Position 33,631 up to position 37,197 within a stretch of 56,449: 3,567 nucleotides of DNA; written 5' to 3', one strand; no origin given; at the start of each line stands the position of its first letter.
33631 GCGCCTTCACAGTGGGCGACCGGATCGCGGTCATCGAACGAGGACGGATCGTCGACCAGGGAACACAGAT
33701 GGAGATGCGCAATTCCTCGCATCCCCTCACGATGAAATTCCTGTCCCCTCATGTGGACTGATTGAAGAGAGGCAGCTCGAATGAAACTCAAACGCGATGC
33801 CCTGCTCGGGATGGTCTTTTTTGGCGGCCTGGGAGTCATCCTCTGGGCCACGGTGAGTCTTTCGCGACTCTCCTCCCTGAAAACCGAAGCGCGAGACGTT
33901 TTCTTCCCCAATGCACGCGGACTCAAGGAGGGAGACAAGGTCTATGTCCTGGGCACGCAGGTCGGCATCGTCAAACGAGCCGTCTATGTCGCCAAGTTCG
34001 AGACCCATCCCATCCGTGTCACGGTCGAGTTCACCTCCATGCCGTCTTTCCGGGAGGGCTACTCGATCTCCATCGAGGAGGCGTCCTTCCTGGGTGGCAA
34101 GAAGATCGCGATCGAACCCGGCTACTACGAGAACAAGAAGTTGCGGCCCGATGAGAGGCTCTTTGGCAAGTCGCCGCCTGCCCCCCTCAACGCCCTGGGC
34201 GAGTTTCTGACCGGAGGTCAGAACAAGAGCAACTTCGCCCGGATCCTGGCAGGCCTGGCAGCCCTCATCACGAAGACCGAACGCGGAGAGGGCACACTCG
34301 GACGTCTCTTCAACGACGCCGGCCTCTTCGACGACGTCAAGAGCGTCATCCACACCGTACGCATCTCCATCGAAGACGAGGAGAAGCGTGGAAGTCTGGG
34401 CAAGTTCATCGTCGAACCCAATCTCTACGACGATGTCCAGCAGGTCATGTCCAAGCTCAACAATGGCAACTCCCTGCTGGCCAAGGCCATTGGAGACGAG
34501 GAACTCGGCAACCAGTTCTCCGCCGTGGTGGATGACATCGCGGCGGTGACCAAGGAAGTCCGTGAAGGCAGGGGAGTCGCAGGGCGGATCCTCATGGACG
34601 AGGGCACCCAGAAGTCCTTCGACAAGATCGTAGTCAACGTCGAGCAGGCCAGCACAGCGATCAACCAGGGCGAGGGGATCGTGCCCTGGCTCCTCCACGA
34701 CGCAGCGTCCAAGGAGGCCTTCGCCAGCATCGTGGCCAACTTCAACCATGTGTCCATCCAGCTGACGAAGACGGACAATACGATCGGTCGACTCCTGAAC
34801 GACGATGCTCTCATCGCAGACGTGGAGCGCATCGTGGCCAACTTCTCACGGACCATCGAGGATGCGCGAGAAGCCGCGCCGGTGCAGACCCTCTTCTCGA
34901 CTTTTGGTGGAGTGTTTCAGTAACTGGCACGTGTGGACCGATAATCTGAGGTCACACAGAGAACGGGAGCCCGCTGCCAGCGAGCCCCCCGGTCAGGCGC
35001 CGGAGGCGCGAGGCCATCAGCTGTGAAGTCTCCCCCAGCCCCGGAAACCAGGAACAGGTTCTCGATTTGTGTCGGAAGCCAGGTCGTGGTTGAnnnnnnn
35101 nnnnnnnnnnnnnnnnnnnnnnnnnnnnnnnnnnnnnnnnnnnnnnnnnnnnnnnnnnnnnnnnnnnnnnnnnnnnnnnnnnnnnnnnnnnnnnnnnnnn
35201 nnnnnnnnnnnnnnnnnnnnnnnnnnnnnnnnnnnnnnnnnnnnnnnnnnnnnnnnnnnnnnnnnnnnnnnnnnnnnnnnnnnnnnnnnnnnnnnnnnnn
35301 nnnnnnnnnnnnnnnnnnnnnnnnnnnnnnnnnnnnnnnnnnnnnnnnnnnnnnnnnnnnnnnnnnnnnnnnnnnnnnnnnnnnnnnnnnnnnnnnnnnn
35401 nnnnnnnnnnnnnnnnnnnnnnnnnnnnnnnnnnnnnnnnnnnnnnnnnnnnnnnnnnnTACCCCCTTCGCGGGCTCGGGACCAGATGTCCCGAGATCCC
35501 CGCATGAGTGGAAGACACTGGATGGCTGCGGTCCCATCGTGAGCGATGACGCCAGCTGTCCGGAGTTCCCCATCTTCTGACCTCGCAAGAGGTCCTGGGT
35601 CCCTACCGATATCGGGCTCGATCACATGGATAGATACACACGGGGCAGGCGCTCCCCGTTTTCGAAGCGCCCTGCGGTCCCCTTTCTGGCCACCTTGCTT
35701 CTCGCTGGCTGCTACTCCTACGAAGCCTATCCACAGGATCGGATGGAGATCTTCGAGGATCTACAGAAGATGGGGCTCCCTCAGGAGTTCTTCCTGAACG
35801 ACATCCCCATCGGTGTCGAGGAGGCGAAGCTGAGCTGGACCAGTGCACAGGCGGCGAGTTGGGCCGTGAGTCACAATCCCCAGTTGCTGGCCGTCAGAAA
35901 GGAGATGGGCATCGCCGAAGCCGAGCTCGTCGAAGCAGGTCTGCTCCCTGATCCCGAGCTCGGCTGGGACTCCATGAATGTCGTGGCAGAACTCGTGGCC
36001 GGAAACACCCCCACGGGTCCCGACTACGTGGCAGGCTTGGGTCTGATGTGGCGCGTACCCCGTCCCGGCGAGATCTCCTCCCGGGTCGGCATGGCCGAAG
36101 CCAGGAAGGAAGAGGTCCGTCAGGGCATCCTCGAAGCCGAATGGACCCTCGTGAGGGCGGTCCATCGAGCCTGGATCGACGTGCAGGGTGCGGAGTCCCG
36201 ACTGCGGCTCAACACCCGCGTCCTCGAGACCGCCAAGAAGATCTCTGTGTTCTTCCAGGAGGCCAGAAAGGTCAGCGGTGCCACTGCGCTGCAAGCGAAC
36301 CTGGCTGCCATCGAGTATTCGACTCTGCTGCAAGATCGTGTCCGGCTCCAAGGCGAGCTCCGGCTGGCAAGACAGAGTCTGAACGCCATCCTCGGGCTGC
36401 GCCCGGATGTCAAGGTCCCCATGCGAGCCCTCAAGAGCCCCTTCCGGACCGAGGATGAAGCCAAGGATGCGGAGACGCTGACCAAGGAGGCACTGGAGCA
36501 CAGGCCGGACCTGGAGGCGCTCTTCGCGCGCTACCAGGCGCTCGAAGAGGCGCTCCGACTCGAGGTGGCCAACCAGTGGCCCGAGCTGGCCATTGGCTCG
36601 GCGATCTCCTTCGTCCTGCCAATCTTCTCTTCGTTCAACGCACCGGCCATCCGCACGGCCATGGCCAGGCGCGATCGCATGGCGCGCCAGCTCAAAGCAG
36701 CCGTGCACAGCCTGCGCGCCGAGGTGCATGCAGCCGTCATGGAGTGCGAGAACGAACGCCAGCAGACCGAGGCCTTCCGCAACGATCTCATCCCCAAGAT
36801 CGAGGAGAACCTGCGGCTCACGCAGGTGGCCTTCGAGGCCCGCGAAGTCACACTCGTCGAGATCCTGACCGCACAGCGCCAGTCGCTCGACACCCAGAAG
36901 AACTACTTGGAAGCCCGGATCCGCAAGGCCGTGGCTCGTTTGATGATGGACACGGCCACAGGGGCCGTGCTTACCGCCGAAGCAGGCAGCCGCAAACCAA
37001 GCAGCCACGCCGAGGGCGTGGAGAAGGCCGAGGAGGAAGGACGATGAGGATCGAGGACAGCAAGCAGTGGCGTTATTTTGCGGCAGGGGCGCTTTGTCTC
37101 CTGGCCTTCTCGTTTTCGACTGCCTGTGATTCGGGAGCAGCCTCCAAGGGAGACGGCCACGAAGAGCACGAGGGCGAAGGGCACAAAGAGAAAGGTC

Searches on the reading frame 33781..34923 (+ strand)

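Call 53: search_protein_families(library=pfam, proteins=[window:33781-34923:+], max_evalue=0.0001)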
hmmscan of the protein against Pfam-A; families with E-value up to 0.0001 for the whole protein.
window:33781-34923:+ (380 aa): 1 family
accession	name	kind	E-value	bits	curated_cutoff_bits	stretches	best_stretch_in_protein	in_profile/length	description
PF02470.25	MlaD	-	6.7e-11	42.7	25.1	1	40-114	7-81/81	MlaD protein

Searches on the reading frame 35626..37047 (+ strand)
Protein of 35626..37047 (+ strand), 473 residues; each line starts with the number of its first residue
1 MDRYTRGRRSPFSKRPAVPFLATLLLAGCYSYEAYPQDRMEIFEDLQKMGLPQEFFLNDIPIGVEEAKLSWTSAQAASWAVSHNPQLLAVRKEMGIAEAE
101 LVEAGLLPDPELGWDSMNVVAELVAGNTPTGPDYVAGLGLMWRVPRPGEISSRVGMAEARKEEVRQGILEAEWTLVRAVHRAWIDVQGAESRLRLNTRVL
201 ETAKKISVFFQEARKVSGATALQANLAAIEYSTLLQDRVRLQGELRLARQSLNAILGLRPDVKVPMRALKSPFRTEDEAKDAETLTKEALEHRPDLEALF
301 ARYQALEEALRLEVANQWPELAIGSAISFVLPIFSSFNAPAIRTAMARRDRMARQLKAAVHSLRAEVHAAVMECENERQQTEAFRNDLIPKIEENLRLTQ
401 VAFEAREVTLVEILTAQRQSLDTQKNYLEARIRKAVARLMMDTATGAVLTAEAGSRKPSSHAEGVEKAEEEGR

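Call 53: search_protein_families(library=pfam, proteins=[window:35626-37047:+], max_evalue=0.0001)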
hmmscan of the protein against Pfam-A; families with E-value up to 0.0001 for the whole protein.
window:35626-37047:+ (473 aa): 1 family
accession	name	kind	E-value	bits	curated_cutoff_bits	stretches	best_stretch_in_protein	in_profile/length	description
PF02321.23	OEP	-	3.7e-30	105.6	22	2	283-446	2-187/187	Outer membrane efflux protein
